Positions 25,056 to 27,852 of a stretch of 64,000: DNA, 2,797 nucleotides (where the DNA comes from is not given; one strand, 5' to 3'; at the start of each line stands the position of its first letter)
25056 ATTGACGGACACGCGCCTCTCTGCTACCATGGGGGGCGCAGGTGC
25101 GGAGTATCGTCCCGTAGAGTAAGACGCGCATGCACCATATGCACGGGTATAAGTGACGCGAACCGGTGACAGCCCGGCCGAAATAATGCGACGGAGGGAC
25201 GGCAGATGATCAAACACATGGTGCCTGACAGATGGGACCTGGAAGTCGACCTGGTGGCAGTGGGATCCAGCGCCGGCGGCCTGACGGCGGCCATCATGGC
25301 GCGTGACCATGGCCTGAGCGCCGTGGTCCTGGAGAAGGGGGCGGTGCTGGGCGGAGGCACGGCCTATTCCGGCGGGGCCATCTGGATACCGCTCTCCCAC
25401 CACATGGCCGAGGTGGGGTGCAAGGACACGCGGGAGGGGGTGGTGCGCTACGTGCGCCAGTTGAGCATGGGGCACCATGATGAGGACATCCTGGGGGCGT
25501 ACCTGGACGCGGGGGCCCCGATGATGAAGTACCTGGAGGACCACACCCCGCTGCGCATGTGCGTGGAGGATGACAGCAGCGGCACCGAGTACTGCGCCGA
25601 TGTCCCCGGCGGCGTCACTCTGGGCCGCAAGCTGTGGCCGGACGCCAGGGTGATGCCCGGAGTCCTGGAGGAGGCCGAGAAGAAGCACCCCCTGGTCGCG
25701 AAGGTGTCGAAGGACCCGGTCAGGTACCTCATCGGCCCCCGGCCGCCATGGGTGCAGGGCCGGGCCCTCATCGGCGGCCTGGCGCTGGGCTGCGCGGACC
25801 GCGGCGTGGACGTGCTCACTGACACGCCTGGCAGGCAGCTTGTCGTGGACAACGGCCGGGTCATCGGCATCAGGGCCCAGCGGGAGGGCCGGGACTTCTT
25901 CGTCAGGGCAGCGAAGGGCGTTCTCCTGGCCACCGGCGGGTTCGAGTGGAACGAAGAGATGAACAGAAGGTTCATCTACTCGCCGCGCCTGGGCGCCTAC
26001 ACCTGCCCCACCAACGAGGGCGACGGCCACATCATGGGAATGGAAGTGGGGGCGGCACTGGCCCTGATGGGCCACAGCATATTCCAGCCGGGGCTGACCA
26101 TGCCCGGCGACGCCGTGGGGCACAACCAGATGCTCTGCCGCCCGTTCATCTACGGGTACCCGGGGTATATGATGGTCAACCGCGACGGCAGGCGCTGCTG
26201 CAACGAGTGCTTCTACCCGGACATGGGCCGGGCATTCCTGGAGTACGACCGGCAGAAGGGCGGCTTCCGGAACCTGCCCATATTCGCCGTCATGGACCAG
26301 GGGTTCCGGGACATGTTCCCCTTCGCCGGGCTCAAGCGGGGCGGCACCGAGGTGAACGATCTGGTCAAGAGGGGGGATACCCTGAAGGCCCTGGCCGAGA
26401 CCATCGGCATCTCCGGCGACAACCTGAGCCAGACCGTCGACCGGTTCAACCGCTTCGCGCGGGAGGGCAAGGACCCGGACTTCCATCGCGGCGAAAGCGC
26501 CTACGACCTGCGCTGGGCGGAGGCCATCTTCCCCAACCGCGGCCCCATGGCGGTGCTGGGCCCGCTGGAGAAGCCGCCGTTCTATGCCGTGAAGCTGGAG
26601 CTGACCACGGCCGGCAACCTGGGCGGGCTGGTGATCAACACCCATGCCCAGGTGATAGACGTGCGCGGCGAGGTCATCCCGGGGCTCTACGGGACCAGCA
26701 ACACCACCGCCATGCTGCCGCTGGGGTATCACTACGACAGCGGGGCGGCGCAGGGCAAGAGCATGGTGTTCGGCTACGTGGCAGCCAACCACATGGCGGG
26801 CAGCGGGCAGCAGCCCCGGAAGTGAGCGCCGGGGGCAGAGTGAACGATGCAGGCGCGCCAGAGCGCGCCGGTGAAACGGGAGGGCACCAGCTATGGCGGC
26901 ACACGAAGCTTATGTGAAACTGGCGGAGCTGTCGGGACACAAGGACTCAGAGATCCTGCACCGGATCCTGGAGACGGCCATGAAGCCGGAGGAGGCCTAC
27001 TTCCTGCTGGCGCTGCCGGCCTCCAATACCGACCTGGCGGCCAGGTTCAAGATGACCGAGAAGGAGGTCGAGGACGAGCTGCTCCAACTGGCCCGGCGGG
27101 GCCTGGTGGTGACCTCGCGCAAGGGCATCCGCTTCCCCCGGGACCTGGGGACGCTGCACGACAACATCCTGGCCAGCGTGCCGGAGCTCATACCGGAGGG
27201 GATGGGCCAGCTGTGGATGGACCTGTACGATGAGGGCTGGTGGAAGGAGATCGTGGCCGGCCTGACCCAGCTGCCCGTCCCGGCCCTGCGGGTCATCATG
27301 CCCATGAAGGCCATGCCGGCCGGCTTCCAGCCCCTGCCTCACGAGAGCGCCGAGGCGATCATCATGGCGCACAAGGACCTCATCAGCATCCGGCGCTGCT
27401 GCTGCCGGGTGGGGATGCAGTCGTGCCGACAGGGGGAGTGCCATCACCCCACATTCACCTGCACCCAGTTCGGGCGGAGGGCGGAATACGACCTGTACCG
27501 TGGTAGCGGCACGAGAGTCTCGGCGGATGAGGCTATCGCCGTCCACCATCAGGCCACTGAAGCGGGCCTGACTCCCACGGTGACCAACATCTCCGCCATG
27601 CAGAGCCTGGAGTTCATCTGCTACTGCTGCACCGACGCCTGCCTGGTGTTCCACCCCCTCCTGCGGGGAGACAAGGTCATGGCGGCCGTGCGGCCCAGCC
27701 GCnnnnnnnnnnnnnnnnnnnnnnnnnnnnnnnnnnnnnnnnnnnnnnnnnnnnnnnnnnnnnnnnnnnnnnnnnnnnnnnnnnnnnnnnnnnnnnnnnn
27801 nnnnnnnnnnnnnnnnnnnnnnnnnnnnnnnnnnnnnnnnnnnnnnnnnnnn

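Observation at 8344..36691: Island enriched in flavin/OYE reductases, KstD-like flavoprotein, BaiE-like NTF2 protein, SDRs, CoA ligases and an uptake ABC system: candidate anaerobic steroid/bile-acid or aromatic-acid reductive metabolism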

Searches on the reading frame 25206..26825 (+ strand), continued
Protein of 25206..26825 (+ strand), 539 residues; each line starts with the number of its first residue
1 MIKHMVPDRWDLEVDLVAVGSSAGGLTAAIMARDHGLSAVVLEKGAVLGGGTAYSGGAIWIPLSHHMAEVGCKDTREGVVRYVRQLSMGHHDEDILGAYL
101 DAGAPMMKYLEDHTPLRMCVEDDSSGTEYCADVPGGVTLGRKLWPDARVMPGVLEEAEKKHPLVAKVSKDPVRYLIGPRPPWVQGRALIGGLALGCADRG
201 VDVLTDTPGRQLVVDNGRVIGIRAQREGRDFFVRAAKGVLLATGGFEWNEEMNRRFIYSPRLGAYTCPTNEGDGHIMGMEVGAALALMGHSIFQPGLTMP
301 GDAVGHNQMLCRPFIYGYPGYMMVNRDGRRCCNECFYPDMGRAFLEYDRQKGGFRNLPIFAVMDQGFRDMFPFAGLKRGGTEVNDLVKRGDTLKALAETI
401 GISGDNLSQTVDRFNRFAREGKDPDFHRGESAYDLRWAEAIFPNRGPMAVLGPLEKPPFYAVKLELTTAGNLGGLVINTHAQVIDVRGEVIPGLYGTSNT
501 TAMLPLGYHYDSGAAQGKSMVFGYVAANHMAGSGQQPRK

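Call 58: search_protein_families(library=pfam, proteins=[L013:7-1329:+, L013:1377-2321:+, L013:2472-3398:+, L013:3420-4526:+, L013:5025-5564:+, L013:7777-8946:+, L013:16716-17189:-, L014:6447-7649:+, L014:7846-8772:+, L014:3198-3695:+], max_evalue=0.00001)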
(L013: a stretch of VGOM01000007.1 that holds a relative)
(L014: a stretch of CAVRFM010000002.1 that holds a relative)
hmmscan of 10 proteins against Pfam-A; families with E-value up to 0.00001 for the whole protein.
L013:7-1329:+ (440 aa): 4 families
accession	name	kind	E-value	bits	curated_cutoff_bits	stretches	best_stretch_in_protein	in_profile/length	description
PF07992.20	Pyr_redox_2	-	7.9e-58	196.6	26.1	1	2-306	14-291/291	Pyridine nucleotide-disulphide oxidoreductase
PF02852.28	Pyr_redox_dim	-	9.1e-27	93.9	25.3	1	326-432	1-108/110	Pyridine nucleotide-disulphide oxidoreductase, dimerisation domain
PF00070.33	Pyr_redox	-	6e-18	65.6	22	1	156-233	2-80/82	Pyridine nucleotide-disulphide oxidoreductase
PF13738.12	Pyr_redox_3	-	5.3e-12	46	30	1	103-290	112-305/305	Pyridine nucleotide-disulphide oxidoreductase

L013:1377-2321:+ (314 aa): 1 family
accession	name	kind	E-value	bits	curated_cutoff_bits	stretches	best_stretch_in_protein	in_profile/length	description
PF00753.33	Lactamase_B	-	6.9e-26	91.8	22.7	1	37-236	4-196/196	Metallo-beta-lactamase superfamily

L013:2472-3398:+ (308 aa): 2 families
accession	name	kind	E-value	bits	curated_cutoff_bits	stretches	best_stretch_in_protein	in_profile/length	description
PF19279.4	YegS_C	-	9.8e-32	110.3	27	1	159-306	11-157/158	YegS C-terminal NAD kinase beta sandwich-like domain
PF00781.29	DAGK_cat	-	6.8e-25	87.5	23.6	1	5-132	2-125/125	Diacylglycerol kinase catalytic domain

L013:3420-4526:+ (368 aa): 1 family
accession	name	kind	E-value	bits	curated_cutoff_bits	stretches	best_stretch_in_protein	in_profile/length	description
PF02073.20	Peptidase_M29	-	3.9e-82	276.7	27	1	2-364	2-406/406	Thermophilic metalloprotease (M29)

L013:5025-5564:+ (179 aa): 1 family
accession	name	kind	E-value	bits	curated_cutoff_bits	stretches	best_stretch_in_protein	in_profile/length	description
PF00857.26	Isochorismatase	-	9.5e-29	101.1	27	1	8-156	2-174/175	Isochorismatase domain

L013:7777-8946:+ (389 aa): 1 family
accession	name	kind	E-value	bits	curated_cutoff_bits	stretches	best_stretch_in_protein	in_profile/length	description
PF19620.4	DUF6125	-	1.6e-14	54.7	27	1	19-182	2-163/164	Family of unknown function (DUF6125)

L013:16716-17189:- (157 aa): 4 families
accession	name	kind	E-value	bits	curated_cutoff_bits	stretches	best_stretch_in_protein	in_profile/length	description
PF13180.12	PDZ_2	-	3.9e-12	46.7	27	1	67-157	1-80/80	PDZ domain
PF00462.30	Glutaredoxin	-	1e-09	38.8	22.9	1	2-46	16-60/60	Glutaredoxin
PF17820.7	PDZ_6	-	1.7e-09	37.7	27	1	93-140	2-48/54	PDZ domain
PF00595.29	PDZ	-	5e-07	30.5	23.2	1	69-130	12-66/81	PDZ domain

L014:6447-7649:+ (400 aa): 1 family
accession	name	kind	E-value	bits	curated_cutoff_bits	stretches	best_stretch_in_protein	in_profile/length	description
PF19620.4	DUF6125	-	2.4e-18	67.1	27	2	235-397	2-163/164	Family of unknown function (DUF6125)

L014:7846-8772:+ (308 aa): 3 families
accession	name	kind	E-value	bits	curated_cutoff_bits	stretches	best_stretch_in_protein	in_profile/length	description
PF01370.27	Epimerase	-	3.4e-20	72.9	20.9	1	9-209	1-210/240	NAD dependent epimerase/dehydratase family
PF16363.11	GDP_Man_Dehyd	-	1.3e-11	45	27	1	10-182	1-188/332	GDP-mannose 4,6 dehydratase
PF07993.18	NAD_binding_4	-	1.1e-09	38.2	20.1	1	57-175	75-205/258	Male sterility protein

L014:3198-3695:+ (165 aa): 2 families
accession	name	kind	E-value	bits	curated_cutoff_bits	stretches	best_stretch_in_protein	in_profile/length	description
PF01243.27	PNPOx_N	-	1.7e-14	54.7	28.1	1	21-123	3-98/120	Pyridoxamine 5'-phosphate oxidase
PF12900.13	Pyridox_ox_2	-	3.8e-09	37.1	27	1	21-121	3-107/140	Pyridoxamine 5'-phosphate oxidase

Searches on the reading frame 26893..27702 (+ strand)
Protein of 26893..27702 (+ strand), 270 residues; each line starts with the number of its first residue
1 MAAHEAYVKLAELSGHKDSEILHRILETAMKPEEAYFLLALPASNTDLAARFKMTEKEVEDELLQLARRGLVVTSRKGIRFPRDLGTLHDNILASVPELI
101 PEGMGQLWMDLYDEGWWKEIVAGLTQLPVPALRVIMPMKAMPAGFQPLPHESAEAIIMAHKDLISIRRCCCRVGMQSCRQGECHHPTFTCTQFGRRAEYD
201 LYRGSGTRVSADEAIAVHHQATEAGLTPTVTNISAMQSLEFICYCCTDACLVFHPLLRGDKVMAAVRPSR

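Call 96: search_protein_families(library=pfam, proteins=[window:26893-27702:+], max_evalue=1)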
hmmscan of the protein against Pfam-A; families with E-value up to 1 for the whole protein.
window:26893-27702:+ (270 aa): 2 families
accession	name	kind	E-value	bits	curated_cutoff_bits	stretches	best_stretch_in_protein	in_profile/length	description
PF13545.12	HTH_Crp_2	-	0.00091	19.6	27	1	24-80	6-60/70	Crp-like helix-turn-helix domain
PF21476.4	PF0610-like_N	-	0.077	13.7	33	1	40-68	12-40/50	PF0610-like, N-terminal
